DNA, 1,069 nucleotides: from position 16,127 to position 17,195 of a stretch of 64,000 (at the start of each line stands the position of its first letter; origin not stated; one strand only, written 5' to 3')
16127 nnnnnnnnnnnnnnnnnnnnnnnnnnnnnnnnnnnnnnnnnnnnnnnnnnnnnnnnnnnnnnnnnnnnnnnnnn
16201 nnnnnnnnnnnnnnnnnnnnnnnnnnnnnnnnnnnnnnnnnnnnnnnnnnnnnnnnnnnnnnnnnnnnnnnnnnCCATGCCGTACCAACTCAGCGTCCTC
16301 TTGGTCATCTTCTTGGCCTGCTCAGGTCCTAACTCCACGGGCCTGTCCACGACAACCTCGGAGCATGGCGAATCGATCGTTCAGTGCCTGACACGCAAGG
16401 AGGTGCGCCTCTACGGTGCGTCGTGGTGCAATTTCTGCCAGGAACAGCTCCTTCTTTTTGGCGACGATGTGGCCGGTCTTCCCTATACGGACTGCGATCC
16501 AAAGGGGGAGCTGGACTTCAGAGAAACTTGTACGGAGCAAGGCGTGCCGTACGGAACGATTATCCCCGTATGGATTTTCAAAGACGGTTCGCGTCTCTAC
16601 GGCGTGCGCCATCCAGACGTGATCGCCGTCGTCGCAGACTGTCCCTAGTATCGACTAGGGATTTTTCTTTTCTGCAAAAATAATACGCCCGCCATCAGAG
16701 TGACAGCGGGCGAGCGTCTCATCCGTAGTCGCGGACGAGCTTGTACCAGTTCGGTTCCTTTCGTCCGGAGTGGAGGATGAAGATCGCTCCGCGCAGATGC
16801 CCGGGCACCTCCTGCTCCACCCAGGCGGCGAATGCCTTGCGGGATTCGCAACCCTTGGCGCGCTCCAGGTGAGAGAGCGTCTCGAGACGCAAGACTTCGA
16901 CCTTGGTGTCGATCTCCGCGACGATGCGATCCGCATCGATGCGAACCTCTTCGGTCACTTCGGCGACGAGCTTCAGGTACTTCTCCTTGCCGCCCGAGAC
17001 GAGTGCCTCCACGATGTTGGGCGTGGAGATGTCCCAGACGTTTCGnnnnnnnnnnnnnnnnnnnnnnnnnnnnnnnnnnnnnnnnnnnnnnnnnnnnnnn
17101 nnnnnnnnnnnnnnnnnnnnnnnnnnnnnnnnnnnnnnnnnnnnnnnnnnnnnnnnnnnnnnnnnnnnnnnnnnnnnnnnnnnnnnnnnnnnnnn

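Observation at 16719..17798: T4 Rnl1-like ATP-dependent RNA ligase of apparently foreign origin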

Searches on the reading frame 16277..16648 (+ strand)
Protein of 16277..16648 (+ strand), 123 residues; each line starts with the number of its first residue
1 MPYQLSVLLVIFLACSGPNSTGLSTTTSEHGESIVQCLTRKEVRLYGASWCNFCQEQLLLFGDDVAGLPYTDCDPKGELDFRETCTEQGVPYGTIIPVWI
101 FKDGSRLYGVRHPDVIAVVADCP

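Call 19: search_protein_families(library=pfam, proteins=[window:16277-16648:+], max_evalue=0.01)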
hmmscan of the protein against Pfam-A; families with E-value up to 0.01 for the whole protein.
window:16277-16648:+ (123 aa): 0 families

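Call 81: search_solved_structures(query=window:16277-16645:+, max_evalue=1)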
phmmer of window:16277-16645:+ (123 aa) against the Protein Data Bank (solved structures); distinct sequences matched with E-value up to 1: 6.
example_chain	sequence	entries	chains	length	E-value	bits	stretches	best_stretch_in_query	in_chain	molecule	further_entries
3kp8_A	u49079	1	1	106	6.8e-11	45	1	44-122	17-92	VKORC1/thioredoxin domain protein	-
3kp9_A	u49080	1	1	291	4.8e-10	42.2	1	44-121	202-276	VKORC1/thioredoxin domain protein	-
4nv2_A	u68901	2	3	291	5e-10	42.2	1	44-121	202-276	VKORC1/thioredoxin domain protein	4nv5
4nv6_A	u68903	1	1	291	9e-09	38.1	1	44-121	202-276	VKORC1/thioredoxin domain protein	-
3rhb_A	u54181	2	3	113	0.068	15.9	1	28-61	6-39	Glutaredoxin-C5, chloroplastic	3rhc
2wax_B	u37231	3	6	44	0.98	12.1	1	60-81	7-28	ENHANCER OF MRNA-DECAPPING PROTEIN 3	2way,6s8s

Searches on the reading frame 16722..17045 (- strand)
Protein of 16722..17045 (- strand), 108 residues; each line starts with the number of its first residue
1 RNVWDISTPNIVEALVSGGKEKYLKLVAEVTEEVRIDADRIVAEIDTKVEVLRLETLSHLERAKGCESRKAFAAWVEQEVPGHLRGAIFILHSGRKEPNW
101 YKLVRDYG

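Call 63: predict_structure(alignment_id=A2)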
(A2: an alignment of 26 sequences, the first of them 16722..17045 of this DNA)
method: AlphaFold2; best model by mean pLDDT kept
length: 108 residues; sequences in the alignment: 26
mean_pLDDT: 95.0   pTM: 0.83
mean pLDDT of the five models: 95.0, 94.7, 94.6, 94.5, 94.4
residues with pLDDT >= 90: 102; 70-90: 3; 50-70: 3; < 50: 0
segments of 3 or more residues with pLDDT < 50: none
pLDDT, mean of each block of 10 residues (from residue 1): 80 97 96 96 98 97 95 98 97 95 94
secondary structure, 60 per line:
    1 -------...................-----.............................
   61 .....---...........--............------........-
elements in order: H8-26 H32-65 H69-79 H82-93 H100-107

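Call 66: fold_search(model_id=the predicted structure, library=pdb)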
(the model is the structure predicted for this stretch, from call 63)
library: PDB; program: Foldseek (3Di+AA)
matches with E <= 10: 13; with E <= 0.001: 0
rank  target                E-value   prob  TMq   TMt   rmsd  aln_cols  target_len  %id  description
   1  8ts1_A                3.2e+00  0.13  0.34  0.14  10.7        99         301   14  Cryo-EM structure of human MRS2 with Mg2+ (released 2024-08-14)
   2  9s9g_I                4.5e+00  0.07  0.30  0.19  15.6       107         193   17  S. islandicus CdvA filament (X-ray) (released 2026-01-28)
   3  2hku_A                5.0e+00  0.07  0.32  0.20  13.2       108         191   16  Structural Genomics, the crystal structure of a putative transcriptional regulator from Rhodococcus sp. RHA1 (released 2006-08-08)
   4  9s9g_C                6.2e+00  0.06  0.31  0.20  15.2       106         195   15  S. islandicus CdvA filament (X-ray) (released 2026-01-28)
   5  9s9g_B                6.2e+00  0.06  0.29  0.18  15.2       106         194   17  S. islandicus CdvA filament (X-ray) (released 2026-01-28)
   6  1wr6_C                8.6e+00  0.06  0.31  0.36   8.0       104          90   14  Crystal structure of GGA3 GAT domain in complex with ubiquitin (released 2005-06-28)
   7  8oz0_A                9.0e+00  0.07  0.36  0.08   9.1       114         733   13  Structure of a human 48S translation initiation complex with eIF4F and eIF4A (released 2024-02-07)
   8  9s9g_M                9.0e+00  0.04  0.29  0.19  15.6       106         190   18  S. islandicus CdvA filament (X-ray) (released 2026-01-28)
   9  9g8u_B                9.5e+00  0.08  0.39  0.19   7.3       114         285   14  Structure of the LipA:LipB complex from Acinetobacter baumannii (released 2025-02-19)
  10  6n61_F                9.5e+00  0.08  0.38  0.12  12.5       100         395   14  Escherichia coli RNA polymerase sigma70-holoenzyme bound to upstream fork promoter DNA and Capistruin (released 2019-01-09)
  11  7k4m_H                9.5e+00  0.02  0.20  0.16  14.4       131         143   14  Crystal structure of MetAP2 Modified Hemoglobin S (released 2021-10-13)
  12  3rqe_C                9.5e+00  0.02  0.17  0.11  12.8       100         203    7  Cerebral cavernous malformation 3 (CCM3) in complex with paxillin LD1 (released 2011-06-01)
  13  6f01_A                9.5e+00  0.01  0.17  0.12  17.5       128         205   14  ARABIDOPSIS THALIANA GSTF9, GSO3 AND GSOH BOUND (released 2018-08-15)

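Call 68: search_protein_families(library=phrogs, proteins=[window:16722-17045:-], max_evalue=1)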
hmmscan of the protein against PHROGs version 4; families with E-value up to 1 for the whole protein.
window:16722-17045:- (108 aa): 1 family
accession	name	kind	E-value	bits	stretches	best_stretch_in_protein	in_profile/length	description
phrog_17513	-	transcription regulation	0.027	15.5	1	5-50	69-114/118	transcriptional regulator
